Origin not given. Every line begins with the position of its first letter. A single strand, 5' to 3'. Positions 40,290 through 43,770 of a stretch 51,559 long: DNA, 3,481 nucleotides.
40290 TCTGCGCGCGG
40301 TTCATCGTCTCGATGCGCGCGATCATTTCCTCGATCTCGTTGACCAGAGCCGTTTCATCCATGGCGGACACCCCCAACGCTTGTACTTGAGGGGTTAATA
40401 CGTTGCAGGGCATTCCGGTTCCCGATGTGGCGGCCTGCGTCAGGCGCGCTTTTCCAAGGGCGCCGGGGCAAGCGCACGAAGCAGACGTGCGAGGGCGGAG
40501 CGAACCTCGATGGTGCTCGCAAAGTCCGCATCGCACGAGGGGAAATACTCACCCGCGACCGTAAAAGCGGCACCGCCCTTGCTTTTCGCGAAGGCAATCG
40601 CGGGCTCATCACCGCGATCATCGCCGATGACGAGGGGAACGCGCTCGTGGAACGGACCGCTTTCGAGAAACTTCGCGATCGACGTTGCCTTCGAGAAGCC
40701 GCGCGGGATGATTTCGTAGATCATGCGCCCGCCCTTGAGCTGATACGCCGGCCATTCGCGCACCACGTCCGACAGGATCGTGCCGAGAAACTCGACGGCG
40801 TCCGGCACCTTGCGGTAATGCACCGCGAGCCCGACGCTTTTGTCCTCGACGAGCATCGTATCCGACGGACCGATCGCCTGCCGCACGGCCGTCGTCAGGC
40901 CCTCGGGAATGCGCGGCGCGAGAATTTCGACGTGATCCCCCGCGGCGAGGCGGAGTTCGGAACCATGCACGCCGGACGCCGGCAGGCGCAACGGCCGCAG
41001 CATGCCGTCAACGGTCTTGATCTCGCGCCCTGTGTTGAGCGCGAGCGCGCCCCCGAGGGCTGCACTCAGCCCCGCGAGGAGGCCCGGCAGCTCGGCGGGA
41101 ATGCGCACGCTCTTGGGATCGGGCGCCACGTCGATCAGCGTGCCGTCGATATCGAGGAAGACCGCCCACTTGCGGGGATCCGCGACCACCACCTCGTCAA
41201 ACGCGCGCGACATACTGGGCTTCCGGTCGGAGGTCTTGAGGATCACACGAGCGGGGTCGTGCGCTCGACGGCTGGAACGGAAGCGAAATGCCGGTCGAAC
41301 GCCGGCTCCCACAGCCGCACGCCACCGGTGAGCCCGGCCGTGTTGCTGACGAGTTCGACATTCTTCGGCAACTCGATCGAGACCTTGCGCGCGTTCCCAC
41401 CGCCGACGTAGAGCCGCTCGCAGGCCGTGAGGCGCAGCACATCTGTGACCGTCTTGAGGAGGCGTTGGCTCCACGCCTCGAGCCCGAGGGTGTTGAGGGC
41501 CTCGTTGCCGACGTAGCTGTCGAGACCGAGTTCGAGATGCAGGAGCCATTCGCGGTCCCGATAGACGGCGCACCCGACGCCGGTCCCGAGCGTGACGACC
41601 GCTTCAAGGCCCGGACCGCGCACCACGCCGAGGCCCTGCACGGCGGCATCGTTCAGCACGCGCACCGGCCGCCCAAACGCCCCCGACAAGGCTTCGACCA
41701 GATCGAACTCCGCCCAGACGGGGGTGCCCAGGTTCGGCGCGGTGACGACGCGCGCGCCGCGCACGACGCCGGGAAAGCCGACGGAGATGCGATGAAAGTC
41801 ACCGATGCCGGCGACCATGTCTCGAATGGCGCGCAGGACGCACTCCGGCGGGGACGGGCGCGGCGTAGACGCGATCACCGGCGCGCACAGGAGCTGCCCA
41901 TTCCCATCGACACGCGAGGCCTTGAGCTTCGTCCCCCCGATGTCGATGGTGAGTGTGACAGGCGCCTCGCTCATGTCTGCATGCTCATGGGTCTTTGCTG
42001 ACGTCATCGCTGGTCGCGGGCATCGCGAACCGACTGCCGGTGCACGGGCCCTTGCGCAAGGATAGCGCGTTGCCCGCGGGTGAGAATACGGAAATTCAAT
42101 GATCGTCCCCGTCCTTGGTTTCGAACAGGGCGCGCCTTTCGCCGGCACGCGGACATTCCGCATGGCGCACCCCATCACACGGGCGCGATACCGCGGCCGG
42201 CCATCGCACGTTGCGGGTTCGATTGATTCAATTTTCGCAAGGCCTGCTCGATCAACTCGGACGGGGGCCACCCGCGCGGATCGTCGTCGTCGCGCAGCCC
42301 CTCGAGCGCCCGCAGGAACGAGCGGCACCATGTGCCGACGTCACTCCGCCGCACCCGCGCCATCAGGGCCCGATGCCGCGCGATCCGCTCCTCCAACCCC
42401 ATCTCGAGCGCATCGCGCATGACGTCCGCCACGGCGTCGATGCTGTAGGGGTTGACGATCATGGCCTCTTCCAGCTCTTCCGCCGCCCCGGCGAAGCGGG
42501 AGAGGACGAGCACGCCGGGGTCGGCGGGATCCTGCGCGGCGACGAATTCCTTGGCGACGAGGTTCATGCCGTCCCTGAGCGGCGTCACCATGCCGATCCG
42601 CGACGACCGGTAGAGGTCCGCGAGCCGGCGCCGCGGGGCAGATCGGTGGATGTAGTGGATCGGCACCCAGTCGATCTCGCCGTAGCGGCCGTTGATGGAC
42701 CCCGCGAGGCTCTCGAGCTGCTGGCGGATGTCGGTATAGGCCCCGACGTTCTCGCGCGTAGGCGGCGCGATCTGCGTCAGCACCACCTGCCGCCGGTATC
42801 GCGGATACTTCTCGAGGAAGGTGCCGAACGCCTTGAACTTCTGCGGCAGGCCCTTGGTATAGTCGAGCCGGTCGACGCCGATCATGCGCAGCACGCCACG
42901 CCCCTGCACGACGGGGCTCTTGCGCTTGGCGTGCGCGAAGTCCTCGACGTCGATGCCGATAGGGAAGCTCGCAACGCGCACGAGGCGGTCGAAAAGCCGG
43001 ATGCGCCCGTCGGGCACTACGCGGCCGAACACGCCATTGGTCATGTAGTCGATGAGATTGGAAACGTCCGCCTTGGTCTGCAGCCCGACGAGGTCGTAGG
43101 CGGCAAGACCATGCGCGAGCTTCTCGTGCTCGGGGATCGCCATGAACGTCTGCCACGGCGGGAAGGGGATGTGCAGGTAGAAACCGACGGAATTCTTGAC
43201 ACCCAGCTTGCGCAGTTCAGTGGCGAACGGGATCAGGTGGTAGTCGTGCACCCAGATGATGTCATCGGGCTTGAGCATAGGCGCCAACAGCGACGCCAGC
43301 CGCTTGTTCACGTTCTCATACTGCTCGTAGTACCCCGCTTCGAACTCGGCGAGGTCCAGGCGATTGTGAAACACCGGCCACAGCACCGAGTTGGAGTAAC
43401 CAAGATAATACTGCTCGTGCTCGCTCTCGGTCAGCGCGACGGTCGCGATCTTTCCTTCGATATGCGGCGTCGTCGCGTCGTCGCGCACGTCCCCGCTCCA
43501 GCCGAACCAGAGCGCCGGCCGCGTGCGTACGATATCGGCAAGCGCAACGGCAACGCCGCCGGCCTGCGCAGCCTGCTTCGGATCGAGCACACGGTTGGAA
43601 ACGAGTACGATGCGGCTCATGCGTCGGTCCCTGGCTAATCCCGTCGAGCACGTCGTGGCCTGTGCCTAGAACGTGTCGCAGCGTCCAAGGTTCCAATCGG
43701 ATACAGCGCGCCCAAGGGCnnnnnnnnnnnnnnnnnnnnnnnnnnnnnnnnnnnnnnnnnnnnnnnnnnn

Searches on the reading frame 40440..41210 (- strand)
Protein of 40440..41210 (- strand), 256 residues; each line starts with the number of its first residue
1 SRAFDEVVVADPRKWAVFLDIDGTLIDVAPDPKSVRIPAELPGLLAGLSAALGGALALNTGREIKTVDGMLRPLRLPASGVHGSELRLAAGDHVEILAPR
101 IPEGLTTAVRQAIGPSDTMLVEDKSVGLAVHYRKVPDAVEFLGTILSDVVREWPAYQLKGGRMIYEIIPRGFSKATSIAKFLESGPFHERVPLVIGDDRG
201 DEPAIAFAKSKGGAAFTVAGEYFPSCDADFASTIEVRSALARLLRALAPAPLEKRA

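Call 13: search_protein_families(library=pfam, proteins=[window:40440-41210:-], max_evalue=0.01)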
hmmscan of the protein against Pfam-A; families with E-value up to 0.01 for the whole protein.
window:40440-41210:- (256 aa): 2 families
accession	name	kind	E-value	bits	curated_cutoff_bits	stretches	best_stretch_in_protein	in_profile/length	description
PF02358.22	Trehalose_PPase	-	2.2e-23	83.1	27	1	18-208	1-203/235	Trehalose-phosphatase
PF08282.18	Hydrolase_3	-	0.00032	20.9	20.9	0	17-76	1-54/255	haloacid dehalogenase-like hydrolase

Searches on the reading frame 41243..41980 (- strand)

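Call 13: search_protein_families(library=pfam, proteins=[window:41243-41980:-], max_evalue=0.01)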
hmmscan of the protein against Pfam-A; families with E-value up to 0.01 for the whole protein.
window:41243-41980:- (245 aa): 1 family
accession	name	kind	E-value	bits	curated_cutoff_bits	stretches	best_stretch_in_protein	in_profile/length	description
PF00480.26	ROK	-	1.7e-15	57.8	22.9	1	10-142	2-141/294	ROK family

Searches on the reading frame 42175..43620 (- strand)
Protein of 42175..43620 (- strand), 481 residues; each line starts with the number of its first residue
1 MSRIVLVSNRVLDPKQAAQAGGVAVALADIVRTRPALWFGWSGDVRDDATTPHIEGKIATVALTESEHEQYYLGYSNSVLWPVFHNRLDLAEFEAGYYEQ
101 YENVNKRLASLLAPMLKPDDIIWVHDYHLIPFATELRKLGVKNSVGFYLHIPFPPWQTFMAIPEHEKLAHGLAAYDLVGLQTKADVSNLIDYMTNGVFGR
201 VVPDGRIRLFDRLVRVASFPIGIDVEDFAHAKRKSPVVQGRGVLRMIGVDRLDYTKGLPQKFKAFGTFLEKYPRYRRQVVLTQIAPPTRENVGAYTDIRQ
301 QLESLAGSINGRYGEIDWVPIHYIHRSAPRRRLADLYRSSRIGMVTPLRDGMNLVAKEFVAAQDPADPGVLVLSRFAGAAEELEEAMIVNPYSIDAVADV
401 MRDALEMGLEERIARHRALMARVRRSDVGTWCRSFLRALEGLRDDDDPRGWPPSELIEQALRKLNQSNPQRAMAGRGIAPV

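Call 13: search_protein_families(library=pfam, proteins=[window:42175-43620:-], max_evalue=0.01)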
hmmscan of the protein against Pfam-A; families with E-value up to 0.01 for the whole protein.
window:42175-43620:- (481 aa): 1 family
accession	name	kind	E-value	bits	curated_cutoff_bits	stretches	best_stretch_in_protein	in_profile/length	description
PF00982.27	Glyco_transf_20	-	2.2e-118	396.4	32.5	1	16-440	27-472/473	Glycosyltransferase family 20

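Call 15: find_encoding_contigs(protein=window:42175-43620:-, flank=10000, max_places=6)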
Protein window:42175-43620:- (481 aa): 1 contig read that carries it; 1 place shown.
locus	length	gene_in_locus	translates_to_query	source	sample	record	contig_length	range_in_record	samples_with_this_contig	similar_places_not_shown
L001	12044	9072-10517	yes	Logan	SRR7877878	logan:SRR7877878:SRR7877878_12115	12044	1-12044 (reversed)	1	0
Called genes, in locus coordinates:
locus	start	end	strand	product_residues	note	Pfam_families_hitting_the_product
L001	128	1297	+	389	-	PF01926:MMR_HSR1 (weak)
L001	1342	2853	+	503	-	PF03193:RsgA_GTPase (weak), PF05049:IIGP (weak), PF00350:Dynamin_N (faint), PF01926:MMR_HSR1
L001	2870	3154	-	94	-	PF04120:Iron_permease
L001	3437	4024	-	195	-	-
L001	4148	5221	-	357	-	PF06823:DUF1236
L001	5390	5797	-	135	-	PF00072:Response_reg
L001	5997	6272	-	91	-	-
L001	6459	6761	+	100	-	-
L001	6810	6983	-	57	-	PF07043:DUF1328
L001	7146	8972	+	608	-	PF19291:TREH_N, PF00723:Glyco_hydro_15, PF22422:MGH1-like_GH (faint)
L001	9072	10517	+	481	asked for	PF00982:Glyco_transf_20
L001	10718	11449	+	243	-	PF00480:ROK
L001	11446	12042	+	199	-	?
